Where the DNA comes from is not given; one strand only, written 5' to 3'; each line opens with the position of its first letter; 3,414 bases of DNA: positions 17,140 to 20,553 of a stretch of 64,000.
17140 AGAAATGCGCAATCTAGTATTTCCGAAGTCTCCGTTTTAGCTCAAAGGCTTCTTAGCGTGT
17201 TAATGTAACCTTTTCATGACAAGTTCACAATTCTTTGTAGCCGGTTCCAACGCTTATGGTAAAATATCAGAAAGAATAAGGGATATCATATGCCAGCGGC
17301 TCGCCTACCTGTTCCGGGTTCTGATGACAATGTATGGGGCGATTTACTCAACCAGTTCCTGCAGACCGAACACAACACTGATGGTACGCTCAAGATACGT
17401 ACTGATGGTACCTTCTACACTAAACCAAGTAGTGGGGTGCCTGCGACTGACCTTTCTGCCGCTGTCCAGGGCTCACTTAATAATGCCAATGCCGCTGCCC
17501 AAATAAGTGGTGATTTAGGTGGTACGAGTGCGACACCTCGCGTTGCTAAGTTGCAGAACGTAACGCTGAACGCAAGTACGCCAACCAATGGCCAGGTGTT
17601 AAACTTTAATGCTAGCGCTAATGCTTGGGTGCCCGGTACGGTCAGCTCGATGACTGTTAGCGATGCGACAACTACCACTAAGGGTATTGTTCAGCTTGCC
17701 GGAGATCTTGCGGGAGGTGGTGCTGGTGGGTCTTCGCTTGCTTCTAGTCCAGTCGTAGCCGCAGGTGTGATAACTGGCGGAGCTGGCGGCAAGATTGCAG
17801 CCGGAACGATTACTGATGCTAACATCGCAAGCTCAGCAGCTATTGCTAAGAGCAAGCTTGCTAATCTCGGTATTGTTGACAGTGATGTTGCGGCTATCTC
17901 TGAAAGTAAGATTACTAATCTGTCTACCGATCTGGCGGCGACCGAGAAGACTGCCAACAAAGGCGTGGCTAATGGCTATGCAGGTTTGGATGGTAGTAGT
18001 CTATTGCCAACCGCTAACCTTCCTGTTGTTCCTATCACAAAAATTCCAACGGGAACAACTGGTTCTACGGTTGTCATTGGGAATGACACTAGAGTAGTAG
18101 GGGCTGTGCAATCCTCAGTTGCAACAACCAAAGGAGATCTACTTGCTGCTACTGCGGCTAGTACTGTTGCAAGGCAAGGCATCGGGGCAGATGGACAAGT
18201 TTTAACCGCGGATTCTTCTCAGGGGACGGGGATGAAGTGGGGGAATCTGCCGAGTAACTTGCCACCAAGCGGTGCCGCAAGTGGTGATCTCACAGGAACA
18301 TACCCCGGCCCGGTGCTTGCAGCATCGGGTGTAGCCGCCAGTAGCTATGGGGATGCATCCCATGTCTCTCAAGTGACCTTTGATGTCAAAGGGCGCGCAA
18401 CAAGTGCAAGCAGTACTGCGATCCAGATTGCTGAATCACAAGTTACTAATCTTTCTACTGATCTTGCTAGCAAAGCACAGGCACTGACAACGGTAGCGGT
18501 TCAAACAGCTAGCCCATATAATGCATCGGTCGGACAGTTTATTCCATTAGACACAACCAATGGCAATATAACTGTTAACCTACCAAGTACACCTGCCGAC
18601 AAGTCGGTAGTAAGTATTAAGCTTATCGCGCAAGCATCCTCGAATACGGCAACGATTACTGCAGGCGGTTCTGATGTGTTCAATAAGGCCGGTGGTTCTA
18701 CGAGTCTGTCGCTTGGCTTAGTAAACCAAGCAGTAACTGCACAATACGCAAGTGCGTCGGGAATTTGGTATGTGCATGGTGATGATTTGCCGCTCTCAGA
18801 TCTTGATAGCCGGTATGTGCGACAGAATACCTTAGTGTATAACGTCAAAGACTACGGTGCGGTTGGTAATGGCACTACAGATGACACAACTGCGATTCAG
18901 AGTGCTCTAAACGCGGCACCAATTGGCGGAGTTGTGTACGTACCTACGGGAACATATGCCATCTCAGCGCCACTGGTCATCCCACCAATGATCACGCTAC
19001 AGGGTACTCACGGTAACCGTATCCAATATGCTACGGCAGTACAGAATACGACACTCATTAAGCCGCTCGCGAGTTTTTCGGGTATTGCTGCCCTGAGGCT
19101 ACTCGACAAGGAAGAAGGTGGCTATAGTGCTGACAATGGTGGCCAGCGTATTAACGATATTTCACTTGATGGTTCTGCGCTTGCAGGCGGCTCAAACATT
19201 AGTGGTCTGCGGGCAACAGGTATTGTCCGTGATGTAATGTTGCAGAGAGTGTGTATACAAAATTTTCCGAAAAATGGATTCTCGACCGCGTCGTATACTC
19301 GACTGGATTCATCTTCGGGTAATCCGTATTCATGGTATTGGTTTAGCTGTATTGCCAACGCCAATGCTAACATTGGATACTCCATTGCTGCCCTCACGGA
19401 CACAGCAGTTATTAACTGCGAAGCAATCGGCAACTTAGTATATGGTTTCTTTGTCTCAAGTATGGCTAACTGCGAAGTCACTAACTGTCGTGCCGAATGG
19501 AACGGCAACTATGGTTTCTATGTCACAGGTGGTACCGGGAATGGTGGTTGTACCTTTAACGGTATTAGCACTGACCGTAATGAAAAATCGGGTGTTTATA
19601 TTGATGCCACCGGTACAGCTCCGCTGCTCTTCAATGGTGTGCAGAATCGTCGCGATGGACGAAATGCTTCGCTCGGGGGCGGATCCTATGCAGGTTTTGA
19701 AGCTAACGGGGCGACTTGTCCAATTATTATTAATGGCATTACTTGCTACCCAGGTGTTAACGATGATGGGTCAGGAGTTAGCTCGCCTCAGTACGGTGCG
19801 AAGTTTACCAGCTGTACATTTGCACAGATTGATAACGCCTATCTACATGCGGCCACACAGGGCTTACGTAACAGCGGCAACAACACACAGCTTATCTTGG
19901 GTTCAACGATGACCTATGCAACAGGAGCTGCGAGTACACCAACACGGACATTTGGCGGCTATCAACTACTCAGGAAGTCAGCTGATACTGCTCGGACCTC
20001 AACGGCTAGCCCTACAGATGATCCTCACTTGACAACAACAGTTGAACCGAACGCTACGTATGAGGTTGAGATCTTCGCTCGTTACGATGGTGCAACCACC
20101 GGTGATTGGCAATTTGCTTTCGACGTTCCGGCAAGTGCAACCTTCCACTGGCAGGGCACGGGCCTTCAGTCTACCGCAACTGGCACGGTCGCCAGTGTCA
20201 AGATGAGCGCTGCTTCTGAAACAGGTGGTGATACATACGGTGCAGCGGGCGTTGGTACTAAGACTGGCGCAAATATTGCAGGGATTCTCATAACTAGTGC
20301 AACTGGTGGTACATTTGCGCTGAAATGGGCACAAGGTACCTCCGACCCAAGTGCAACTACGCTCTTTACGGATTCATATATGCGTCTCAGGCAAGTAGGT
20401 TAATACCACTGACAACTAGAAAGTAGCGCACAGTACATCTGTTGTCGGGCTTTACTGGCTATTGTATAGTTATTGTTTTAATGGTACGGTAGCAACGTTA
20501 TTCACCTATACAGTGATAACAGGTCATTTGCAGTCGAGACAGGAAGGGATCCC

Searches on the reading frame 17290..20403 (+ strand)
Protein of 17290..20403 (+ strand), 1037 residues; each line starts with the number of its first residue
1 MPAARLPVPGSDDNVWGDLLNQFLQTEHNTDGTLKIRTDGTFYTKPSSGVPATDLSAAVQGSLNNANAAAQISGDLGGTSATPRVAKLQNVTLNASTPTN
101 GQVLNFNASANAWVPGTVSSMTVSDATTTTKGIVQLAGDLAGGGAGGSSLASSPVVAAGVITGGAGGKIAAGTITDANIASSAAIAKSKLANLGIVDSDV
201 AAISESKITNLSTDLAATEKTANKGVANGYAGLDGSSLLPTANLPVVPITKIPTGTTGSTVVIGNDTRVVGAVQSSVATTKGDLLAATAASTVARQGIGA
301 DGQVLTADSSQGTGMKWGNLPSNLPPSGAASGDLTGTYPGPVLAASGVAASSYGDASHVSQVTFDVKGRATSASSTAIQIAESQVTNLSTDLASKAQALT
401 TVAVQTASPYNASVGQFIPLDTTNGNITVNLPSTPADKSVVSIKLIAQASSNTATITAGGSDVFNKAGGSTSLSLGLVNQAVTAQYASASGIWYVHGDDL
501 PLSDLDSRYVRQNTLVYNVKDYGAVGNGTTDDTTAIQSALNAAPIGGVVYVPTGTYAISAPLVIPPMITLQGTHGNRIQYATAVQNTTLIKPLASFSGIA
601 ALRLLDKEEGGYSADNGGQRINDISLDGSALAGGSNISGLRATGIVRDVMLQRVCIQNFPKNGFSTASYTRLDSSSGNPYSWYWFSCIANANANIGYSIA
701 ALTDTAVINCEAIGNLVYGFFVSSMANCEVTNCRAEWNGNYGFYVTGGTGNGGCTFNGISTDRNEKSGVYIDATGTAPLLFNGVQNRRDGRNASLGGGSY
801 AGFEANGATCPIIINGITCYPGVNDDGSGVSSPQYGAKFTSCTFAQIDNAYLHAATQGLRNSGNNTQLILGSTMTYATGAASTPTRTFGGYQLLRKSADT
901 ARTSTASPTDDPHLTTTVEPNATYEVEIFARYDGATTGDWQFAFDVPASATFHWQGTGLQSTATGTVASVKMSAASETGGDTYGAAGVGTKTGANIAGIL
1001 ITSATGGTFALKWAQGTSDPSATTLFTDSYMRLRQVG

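Call 7: search_protein_families(library=pfam, proteins=[window:17290-20403:+], max_evalue=0.01)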
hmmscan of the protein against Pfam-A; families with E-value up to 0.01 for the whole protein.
window:17290-20403:+ (1037 aa): 4 families
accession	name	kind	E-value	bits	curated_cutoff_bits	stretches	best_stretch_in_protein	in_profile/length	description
PF12708.12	Pect-lyase_RHGA_epim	-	1.6e-18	67.7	27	1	517-734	2-209/213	Rhamnogalacturonase A/epimerase, pectate lyase-like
PF13229.12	Beta_helix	-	5.7e-05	23.2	25.9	1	687-776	62-149/158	Right handed beta helix region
PF19264.4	DUF5907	-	0.00032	21.3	27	1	125-162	2-32/80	Repeat of unknown function (DUF5907)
PF12218.14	End_N_terminal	-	0.0028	17.8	26.3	0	524-559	1-36/67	N terminal extension of bacteriophage endosialidase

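Call 70: search_protein_families(library=ncbifam, proteins=[window:17290-20403:+], max_evalue=0.001)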
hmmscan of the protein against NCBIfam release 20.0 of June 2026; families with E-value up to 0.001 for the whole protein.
window:17290-20403:+ (1037 aa): 1 family
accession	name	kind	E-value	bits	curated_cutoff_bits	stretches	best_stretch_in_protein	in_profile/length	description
NF049898.1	RhamgalacuronBT4146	equivalog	2e-07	30.1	500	1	519-585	1-68/445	rhamnogalacturonidase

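Call 79: search_protein_families(library=phrogs, proteins=[window:17290-20403:+], max_evalue=0.001)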
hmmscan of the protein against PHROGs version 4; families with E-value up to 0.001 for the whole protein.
window:17290-20403:+ (1037 aa): 9 families
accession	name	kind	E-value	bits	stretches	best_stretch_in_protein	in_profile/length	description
phrog_11699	-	tail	3.8e-79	267.8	1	525-1005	60-536/553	minor tail protein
phrog_2234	-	tail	1e-13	51.8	1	512-574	181-236/757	tail spike protein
phrog_6518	-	tail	1.5e-12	47.4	1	678-839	451-605/793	tail fiber protein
phrog_7458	-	tail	3.3e-09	36.6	1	514-588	120-197/732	tail spike protein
phrog_12123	-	tail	3.4e-08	33.3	1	511-599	79-168/799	tail spike protein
phrog_4775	-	connector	7.9e-06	25.1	1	513-580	130-193/876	pre-neck appendage protein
phrog_17959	-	unknown function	5.6e-05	23.2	1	518-564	34-79/503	-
phrog_15175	-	head and packaging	0.00014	21.5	1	517-573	233-286/647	virion structural protein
phrog_17212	-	connector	0.00083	18.9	0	510-559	135-186/631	pre-neck appendage protein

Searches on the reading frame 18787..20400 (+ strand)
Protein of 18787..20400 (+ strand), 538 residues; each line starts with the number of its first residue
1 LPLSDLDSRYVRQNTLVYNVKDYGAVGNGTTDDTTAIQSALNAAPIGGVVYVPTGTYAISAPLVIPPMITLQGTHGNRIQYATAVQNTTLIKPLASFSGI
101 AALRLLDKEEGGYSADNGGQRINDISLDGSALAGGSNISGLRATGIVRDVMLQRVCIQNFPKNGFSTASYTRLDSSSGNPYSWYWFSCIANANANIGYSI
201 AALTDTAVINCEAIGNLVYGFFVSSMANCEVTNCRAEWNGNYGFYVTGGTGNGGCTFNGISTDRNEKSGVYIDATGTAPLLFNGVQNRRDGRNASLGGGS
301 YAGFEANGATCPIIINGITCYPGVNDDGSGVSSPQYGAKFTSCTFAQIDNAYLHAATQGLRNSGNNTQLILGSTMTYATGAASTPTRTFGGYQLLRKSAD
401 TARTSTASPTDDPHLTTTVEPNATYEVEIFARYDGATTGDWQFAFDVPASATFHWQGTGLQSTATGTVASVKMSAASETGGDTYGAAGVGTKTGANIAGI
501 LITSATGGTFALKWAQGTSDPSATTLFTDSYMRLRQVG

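Call 80: search_dna_similar(query=window:18787-20400:+, collection=phages, mode=protein, max_rows=25)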
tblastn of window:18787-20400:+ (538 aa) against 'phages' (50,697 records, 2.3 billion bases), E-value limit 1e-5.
Records with a match: 113; places in all: 113; records where one place covers at least 80% of the query: 7.
Best place of each record, by identity: <60% 113.
By first word of the organism name: Streptomyces 54; Salmonella 14; Vibrio 13; Gordonia 8; Aeromonas 6; Leuconostoc 4; Curtobacterium 3; Escherichia 3; Burkholderia 2; Geobacillus 2; and 4 more.
By host as written in the record: Streptomyces griseus ATCC 10137 17; Streptomyces lividans JI 1326 14; - 12; Streptomyces viridochromogenes DSM40736 9; Aeromonas hydrophila 5; Gordonia terrae 3612 4; Salmonella enterica subsp. enterica serovar Typhimurium ST313 4; Curtobacterium flaccumfaciens NRRL B-729 SEA 3; and 29 more.
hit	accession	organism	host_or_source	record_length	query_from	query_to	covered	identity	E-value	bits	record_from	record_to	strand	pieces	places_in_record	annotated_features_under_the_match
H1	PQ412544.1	Streptomyces phage Quantum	Streptomyces lividans JI 1326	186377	7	387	71%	47.0%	2e-81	283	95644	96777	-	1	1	153: hypothetical protein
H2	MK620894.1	Streptomyces phage Kradal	Streptomyces griseofuscus ATCC 23916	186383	7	387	71%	47.0%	2e-81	283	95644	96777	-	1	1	154: tailspike protein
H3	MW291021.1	Streptomyces phage EhyElimayoE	Streptomyces lividans JI 1326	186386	7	387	71%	47.0%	2e-81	283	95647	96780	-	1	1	155: hypothetical protein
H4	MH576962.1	Streptomyces phage Satis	Streptomyces lividans JI 1326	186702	7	387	71%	47.0%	2e-81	283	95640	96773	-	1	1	154: hypothetical protein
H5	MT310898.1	Streptomyces phage Kela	Streptomyces scabiei RL-34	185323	7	388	71%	43.8%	7e-74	261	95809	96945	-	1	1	152: tailspike protein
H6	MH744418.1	Streptomyces phage JustBecause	Streptomyces lividans JI 1326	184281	7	388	71%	43.8%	7e-74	261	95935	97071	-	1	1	154: hypothetical protein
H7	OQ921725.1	Streptomyces phage Frankenweenie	Streptomyces scabiei RL-34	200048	7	388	71%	43.8%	8e-73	258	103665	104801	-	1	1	166: minor tail protein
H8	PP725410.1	Streptomyces phage GiJojo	Streptomyces mirabilis NRRL B-2400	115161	9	388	71%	41.1%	5e-69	247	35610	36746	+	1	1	76: tailspike protein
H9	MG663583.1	Streptomyces phage Percastrophe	Streptomyces griseus ATCC 10137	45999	26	517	91%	31.5%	5e-49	188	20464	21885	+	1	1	minor tail protein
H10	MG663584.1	Streptomyces phage Romero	Streptomyces griseus ATCC 10137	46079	26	517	91%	31.5%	7e-49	187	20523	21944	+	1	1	minor tail protein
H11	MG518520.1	Streptomyces phage Immanuel3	Streptomyces griseus ATCC 10137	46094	26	517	91%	31.5%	7e-49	187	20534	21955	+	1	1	minor tail protein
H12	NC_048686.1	Streptomyces phage Immanuel3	Streptomyces griseus ATCC 10137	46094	26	517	91%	31.5%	7e-49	187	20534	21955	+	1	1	minor tail protein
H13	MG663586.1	Streptomyces phage ZooBear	Streptomyces griseus ATCC 10137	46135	26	517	91%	31.5%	7e-49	187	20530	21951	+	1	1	minor tail protein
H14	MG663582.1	Streptomyces phage HaugeAnator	Streptomyces griseus ATCC 10137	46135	26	517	91%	31.5%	7e-49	187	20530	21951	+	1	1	minor tail protein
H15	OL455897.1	Streptomyces phage Treat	Streptomyces griseus ATCC 10137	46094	26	517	91%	31.3%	7e-48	185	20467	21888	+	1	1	40: minor tail protein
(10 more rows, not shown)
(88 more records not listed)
